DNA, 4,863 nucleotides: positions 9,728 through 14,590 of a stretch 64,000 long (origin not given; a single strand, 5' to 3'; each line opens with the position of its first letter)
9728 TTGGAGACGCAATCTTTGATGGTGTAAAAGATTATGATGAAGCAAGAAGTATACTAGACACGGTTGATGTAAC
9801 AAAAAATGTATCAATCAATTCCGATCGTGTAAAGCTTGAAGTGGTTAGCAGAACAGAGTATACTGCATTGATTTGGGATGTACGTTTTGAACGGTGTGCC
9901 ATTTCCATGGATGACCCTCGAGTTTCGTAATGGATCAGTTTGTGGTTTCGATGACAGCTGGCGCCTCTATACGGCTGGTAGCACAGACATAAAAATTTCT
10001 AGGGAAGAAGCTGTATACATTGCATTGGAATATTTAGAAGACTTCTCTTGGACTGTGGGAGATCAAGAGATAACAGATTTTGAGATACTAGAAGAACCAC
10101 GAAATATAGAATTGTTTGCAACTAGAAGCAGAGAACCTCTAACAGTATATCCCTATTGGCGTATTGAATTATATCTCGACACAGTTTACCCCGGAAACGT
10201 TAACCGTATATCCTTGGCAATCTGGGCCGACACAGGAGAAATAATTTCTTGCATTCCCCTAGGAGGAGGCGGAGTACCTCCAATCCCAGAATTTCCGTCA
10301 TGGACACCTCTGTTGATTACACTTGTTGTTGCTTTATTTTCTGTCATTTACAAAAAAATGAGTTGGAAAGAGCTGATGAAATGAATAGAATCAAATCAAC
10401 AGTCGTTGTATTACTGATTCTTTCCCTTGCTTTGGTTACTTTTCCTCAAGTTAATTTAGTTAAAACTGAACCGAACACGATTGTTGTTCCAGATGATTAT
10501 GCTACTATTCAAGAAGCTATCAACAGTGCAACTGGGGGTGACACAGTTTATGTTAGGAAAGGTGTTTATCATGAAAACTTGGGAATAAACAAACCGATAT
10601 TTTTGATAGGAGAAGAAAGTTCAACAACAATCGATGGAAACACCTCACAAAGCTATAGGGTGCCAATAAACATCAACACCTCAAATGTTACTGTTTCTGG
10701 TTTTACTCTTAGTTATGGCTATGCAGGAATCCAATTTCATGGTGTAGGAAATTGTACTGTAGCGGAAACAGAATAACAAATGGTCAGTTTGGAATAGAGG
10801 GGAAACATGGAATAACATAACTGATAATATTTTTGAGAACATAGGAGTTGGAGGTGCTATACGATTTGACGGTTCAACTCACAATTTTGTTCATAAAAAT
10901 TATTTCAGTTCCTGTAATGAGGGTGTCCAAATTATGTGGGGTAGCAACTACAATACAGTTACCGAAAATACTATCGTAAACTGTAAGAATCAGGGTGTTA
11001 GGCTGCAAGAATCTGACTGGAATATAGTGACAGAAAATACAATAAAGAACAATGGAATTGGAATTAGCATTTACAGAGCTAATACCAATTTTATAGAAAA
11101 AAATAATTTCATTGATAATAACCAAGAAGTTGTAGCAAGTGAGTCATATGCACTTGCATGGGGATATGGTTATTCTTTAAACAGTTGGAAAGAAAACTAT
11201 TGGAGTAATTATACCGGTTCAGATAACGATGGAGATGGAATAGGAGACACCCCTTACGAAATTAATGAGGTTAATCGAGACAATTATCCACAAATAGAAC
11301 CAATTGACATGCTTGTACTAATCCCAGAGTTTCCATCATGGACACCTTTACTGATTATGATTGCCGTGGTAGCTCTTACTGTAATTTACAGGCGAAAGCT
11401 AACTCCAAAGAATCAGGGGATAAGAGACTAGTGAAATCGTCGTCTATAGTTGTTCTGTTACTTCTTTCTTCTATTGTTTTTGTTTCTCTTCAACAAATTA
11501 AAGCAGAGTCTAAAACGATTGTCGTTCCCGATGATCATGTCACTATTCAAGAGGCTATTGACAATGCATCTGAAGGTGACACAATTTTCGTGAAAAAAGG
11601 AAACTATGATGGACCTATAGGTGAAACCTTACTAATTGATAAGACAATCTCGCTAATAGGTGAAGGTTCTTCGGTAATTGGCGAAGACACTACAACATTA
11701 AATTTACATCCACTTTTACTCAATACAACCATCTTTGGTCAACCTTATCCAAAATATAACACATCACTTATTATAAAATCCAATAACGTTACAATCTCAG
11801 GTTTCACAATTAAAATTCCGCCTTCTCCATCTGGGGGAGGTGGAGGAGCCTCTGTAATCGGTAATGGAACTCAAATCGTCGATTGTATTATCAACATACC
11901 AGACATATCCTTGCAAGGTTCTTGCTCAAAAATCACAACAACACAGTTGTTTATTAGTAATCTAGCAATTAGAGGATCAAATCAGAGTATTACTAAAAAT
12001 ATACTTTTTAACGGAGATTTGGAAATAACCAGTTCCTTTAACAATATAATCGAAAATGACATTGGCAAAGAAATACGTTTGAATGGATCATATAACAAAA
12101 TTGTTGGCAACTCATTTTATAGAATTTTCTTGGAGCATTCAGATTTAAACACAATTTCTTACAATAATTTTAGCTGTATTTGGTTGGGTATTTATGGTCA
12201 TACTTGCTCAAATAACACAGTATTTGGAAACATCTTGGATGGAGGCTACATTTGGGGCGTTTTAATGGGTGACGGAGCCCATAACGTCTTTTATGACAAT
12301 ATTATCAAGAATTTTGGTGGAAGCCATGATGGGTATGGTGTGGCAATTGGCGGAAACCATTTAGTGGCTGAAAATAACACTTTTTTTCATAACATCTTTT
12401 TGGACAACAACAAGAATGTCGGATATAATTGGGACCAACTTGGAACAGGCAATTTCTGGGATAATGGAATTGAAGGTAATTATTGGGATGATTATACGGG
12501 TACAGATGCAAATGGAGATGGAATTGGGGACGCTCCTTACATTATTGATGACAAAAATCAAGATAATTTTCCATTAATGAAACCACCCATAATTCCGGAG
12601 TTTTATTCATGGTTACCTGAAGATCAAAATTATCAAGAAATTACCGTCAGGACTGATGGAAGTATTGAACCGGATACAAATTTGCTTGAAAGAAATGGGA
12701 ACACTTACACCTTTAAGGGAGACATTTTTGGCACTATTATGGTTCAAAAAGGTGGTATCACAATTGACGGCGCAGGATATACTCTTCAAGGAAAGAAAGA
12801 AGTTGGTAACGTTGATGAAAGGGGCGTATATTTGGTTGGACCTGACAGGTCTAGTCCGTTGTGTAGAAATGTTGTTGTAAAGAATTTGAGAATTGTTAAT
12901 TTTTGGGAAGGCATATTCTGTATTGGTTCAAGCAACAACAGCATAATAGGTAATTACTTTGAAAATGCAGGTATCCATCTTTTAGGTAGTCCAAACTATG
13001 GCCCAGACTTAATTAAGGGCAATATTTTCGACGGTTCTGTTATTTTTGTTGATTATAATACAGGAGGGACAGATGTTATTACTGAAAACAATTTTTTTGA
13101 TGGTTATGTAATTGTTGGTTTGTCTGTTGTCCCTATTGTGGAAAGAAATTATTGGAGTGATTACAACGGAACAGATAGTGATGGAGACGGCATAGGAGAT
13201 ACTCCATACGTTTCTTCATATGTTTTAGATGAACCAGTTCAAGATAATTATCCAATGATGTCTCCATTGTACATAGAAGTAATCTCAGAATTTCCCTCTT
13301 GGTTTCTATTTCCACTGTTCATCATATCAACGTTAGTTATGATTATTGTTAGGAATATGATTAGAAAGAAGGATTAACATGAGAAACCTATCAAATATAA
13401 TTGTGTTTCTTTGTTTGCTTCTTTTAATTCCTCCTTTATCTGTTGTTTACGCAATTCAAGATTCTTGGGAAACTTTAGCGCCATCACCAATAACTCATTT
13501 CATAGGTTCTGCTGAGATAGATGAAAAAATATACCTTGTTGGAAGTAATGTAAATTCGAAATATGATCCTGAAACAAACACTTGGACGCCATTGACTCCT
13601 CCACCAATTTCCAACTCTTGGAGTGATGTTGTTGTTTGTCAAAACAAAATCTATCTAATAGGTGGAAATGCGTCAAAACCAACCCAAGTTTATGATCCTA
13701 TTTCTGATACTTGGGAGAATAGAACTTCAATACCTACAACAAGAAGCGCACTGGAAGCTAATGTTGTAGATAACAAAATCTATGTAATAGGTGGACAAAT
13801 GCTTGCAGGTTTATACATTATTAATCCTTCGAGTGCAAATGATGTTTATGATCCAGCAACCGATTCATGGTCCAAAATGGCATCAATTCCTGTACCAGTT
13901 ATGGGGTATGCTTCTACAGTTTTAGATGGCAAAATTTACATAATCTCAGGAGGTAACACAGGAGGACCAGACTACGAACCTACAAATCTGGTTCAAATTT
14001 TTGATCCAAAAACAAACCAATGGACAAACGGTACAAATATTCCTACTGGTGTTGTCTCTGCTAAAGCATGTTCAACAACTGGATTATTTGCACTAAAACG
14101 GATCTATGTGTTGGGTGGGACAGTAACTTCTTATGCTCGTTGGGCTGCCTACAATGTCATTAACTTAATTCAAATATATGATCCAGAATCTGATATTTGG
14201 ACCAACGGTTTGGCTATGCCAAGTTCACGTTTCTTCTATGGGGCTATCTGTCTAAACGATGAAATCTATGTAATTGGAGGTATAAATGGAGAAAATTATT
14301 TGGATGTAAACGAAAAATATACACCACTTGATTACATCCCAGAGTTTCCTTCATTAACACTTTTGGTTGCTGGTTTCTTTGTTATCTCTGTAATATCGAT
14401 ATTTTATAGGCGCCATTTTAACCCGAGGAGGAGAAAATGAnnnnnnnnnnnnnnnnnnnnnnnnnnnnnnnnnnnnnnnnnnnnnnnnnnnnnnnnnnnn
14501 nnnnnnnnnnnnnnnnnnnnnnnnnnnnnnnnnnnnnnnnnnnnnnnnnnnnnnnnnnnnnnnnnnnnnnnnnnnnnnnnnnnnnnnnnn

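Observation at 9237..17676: Translationally coupled island of paralogous PEF-CTERM surface proteins with no archaeosortase nearby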

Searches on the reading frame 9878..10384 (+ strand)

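Call 3: search_protein_families(library=ncbifam, proteins=[window:9878-10384:+], max_evalue=1)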
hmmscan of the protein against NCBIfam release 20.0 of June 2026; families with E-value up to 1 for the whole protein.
window:9878-10384:+ (168 aa): 1 family
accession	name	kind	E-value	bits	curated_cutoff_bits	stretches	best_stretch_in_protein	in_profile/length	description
TIGR03024.1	arch_PEF_CTERM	domain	0.047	13.9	23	1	136-154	1-18/25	PEF-CTERM sorting domain-containing protein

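Call 4: search_protein_families(library=pfam, proteins=[window:9878-10384:+], max_evalue=0.1)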
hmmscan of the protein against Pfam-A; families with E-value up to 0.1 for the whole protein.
window:9878-10384:+ (168 aa): 0 families

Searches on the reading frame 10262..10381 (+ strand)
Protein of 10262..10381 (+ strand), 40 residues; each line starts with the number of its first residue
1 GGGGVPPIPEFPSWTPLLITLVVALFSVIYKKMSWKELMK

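Call 12: search_protein_families(library=ncbifam, proteins=[window:10262-10381:+], max_evalue=10)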
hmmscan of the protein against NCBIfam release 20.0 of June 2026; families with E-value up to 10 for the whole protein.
seq(40 aa): 2 families
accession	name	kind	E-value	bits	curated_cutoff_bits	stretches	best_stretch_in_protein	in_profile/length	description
TIGR03024.1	arch_PEF_CTERM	domain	0.0043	17.2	23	1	8-26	1-18/25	PEF-CTERM sorting domain-containing protein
NF045580.1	symport_access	equivalog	0.06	13.5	35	1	14-36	10-32/33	symporter small accessory protein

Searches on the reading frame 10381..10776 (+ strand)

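Call 3: search_protein_families(library=ncbifam, proteins=[window:10381-10776:+], max_evalue=1)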
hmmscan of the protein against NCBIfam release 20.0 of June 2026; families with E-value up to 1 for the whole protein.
window:10381-10776:+ (131 aa): 4 families
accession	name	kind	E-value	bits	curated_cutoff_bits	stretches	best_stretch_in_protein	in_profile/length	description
TIGR04247.1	NosD_copper_fam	subfamily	1e-11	44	300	1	43-111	1-65/377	nitrous oxide reductase family maturation protein NosD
NF041896.1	pecestase_PemA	equivalog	3.4e-05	22.9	700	1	34-85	36-91/365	pectinesterase PemA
NF047854.1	LIC10774_subfam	equivalog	0.00014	20.9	380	1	40-98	80-144/358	LIC10774/LIC10365 family surface protein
TIGR03804.1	para_beta_helix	repeat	0.082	12.6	19.45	1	99-128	6-35/44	parallel beta-helix repeat protein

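Call 4: search_protein_families(library=pfam, proteins=[window:10381-10776:+], max_evalue=0.1)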
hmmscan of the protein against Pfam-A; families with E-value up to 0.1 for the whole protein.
window:10381-10776:+ (131 aa): 3 families
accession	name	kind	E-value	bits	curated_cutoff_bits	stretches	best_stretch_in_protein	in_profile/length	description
PF01095.25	Pectinesterase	-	5.8e-05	22.4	27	1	39-107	11-86/298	Pectinesterase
PF05048.19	NosD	-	0.0068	16.3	23.6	1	48-128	2-74/212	Periplasmic copper-binding protein (NosD)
PF09458.16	H_lectin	-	0.074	13.6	24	0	82-112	21-49/67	H-type lectin domain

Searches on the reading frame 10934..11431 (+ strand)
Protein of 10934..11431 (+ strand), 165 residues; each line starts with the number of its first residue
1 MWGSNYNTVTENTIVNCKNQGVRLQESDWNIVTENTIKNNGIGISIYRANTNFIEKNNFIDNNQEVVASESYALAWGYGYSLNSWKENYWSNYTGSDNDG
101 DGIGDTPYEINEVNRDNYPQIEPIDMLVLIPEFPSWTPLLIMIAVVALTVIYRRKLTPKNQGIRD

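Call 3: search_protein_families(library=ncbifam, proteins=[window:10934-11431:+], max_evalue=1)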
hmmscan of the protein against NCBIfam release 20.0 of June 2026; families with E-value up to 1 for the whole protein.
window:10934-11431:+ (165 aa): 6 families
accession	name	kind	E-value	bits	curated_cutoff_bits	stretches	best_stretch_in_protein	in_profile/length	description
TIGR04247.1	NosD_copper_fam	subfamily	5.9e-20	71.2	300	1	4-113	227-331/377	nitrous oxide reductase family maturation protein NosD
TIGR03804.1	para_beta_helix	repeat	2.2e-14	52.9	19.45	2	1-41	4-43/44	parallel beta-helix repeat protein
TIGR03024.1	arch_PEF_CTERM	domain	0.00014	22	23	1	130-155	1-24/25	PEF-CTERM sorting domain-containing protein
NF047854.1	LIC10774_subfam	equivalog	0.016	14.1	380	1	8-79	206-283/358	LIC10774/LIC10365 family surface protein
NF011766.0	PRK15220.1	equivalog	0.068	12.9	136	1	23-77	94-152/178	fimbrial protein YehD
NF033507.3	Loki-CTERM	subfamily_domain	0.2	12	19.9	1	133-155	4-25/27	Loki-CTERM sorting domain-containing protein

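Call 4: search_protein_families(library=pfam, proteins=[window:10934-11431:+], max_evalue=0.1)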
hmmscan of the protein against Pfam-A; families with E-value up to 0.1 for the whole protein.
window:10934-11431:+ (165 aa): 2 families
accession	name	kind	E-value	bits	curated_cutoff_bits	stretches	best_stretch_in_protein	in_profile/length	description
PF05048.19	NosD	-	8.5e-12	45.4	23.6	1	2-95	111-212/212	Periplasmic copper-binding protein (NosD)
PF13229.12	Beta_helix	-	5.9e-08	32.9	25.9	1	3-92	53-131/158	Right handed beta helix region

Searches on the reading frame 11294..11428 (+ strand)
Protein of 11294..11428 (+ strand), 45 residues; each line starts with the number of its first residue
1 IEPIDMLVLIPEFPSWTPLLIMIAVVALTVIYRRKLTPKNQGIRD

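Call 12: search_protein_families(library=ncbifam, proteins=[window:11294-11428:+], max_evalue=10)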
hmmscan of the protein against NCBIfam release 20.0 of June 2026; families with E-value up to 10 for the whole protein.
seq(45 aa): 2 families
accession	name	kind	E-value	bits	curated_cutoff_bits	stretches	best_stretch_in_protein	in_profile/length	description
TIGR03024.1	arch_PEF_CTERM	domain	9.7e-06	25.7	23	1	10-35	1-24/25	PEF-CTERM sorting domain-containing protein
NF033507.3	Loki-CTERM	subfamily_domain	0.022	15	19.9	1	13-35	4-25/27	Loki-CTERM sorting domain-containing protein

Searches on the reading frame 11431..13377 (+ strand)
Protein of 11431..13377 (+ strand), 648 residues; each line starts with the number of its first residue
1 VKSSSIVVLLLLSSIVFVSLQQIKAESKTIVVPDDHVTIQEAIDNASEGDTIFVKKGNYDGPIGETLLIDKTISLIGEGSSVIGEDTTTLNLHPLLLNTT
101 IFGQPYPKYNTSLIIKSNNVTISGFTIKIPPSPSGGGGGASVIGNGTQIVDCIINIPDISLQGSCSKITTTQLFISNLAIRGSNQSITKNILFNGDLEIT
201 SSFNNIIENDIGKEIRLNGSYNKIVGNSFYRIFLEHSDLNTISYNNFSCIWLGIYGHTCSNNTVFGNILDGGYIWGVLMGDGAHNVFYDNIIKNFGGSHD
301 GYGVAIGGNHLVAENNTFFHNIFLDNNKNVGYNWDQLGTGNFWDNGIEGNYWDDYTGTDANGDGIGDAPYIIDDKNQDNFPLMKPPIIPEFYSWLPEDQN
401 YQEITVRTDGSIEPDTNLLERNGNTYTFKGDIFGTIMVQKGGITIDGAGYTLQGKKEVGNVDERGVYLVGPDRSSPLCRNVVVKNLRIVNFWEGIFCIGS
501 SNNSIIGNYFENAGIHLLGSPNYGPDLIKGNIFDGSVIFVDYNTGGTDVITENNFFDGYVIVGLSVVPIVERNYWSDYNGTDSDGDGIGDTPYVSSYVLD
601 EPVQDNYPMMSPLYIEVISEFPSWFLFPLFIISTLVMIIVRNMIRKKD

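Call 3: search_protein_families(library=ncbifam, proteins=[window:11431-13377:+], max_evalue=1)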
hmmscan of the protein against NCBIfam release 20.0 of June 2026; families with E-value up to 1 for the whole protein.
window:11431-13377:+ (648 aa): 1 family
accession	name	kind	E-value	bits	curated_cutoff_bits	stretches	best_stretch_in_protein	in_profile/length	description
TIGR04247.1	NosD_copper_fam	subfamily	1.3e-28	99.7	300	3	479-610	228-342/377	nitrous oxide reductase family maturation protein NosD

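Call 4: search_protein_families(library=pfam, proteins=[window:11431-13377:+], max_evalue=0.1)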
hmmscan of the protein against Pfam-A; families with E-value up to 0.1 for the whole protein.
window:11431-13377:+ (648 aa): 3 families
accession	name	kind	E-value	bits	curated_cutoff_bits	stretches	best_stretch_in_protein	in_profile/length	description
PF05048.19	NosD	-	1.9e-09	37.7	23.6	2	440-579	60-211/212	Periplasmic copper-binding protein (NosD)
PF13229.12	Beta_helix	-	4.1e-07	30.2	25.9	2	180-334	5-145/158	Right handed beta helix region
PF23623.1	GBD_IRG7_N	-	0.084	13.5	27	0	399-429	23-53/95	IRG7 N-terminal galactose binding domain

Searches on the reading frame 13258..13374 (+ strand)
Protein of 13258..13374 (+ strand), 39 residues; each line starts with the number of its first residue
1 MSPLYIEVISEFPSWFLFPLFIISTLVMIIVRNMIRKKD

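Call 12: search_protein_families(library=ncbifam, proteins=[window:13258-13374:+], max_evalue=10)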
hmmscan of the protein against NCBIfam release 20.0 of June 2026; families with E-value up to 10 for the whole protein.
seq(39 aa): 1 family
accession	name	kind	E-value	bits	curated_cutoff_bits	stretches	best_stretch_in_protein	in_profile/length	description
NF040999.1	pilin_ComGC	equivalog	0.11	12.7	75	1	19-39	12-32/84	competence type IV pilus major pilin ComGC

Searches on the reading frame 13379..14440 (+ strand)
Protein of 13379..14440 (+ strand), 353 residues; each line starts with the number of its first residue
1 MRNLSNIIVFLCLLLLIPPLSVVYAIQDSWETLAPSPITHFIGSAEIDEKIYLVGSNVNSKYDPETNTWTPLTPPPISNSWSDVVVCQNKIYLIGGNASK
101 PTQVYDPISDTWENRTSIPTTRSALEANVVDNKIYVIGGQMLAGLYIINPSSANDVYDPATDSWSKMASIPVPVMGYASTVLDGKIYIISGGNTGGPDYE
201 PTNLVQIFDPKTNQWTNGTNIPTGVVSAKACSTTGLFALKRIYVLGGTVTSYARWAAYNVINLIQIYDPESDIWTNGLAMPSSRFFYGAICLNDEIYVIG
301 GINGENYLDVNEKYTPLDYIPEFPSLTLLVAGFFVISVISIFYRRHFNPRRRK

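Call 3: search_protein_families(library=ncbifam, proteins=[window:13379-14440:+], max_evalue=1)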
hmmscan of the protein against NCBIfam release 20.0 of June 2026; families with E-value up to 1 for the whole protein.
window:13379-14440:+ (353 aa): 3 families
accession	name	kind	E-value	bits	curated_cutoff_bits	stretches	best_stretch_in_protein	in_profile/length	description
NF010730.0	PRK14131.1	subfamily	9.1e-16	57.5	416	3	110-193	70-157/384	N-acetylneuraminate epimerase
TIGR03547.1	muta_rot_YjhT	subfamily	1.2e-14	54.3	256.35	2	109-193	40-128/346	YjhT family mutarotase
TIGR03548.1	mutarot_permut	subfamily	3.2e-08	33.1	243.2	2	130-313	71-243/323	cyclically-permuted mutarotase family protein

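Call 4: search_protein_families(library=pfam, proteins=[window:13379-14440:+], max_evalue=0.1)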
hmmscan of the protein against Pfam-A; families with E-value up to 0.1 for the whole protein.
window:13379-14440:+ (353 aa): 11 families
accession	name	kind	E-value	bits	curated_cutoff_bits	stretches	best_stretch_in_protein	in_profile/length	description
PF01344.31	Kelch_1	-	3.6e-37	125.9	20.1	6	122-169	2-44/46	Kelch motif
PF25210.1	Kelch_FKB95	-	2.1e-34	119.8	70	3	75-140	30-98/268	FKB95, Kelch-repeats domain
PF13964.12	Kelch_6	-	6.5e-31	105.7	25.3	5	176-224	4-49/50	Kelch motif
PF07646.21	Kelch_2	-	4.2e-27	93.1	21.3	4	129-171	9-48/48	Kelch motif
PF24681.1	Kelch_KLHDC2_KLHL20_DRC7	-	4.1e-22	79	50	2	61-247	30-221/221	KLHDC2/KLHL20/DRC7 Kelch-repeats domain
PF24981.1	Beta-prop_ATRN-LZTR1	-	4.4e-21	75.8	50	2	105-303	20-221/289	Attractin/LZTR1 beta-propeller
PF24996.1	NANM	-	2.6e-18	66.4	45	3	111-194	42-127/350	N-acetylneuraminate epimerase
PF13418.12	Kelch_4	-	6.7e-14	52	21.6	2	131-171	12-48/49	Galactose oxidase, central domain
PF13415.12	Kelch_3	-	9.8e-09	35.6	22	1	186-231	4-46/48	Galactose oxidase, central domain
PF13854.13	Kelch_HCF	-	1e-05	25.4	113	0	113-141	231-259/345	Host cell factor, Kelch-repeats domain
PF16819.11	DUF5074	-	0.0028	17.2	27.2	1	129-292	149-299/353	Domain of unknown function (DUF5074)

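Call 11: find_encoding_contigs(protein=window:13379-14440:+, flank=10000, max_places=6)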
Protein window:13379-14440:+ (353 aa): no gene with exactly this product is on record in the collection.

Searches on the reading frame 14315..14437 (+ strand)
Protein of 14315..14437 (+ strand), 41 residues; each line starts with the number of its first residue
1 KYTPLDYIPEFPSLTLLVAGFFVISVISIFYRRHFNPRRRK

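Call 12: search_protein_families(library=ncbifam, proteins=[window:14315-14437:+], max_evalue=10)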
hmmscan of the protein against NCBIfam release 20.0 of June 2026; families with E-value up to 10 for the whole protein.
seq(41 aa): 2 families
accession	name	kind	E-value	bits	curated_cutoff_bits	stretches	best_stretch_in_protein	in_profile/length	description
TIGR03024.1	arch_PEF_CTERM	domain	0.074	13.3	23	1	8-33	1-24/25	PEF-CTERM sorting domain-containing protein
TIGR04296.1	PEFG-CTERM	domain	0.09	12.5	25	1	7-29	1-20/30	PEFG-CTERM sorting domain-containing protein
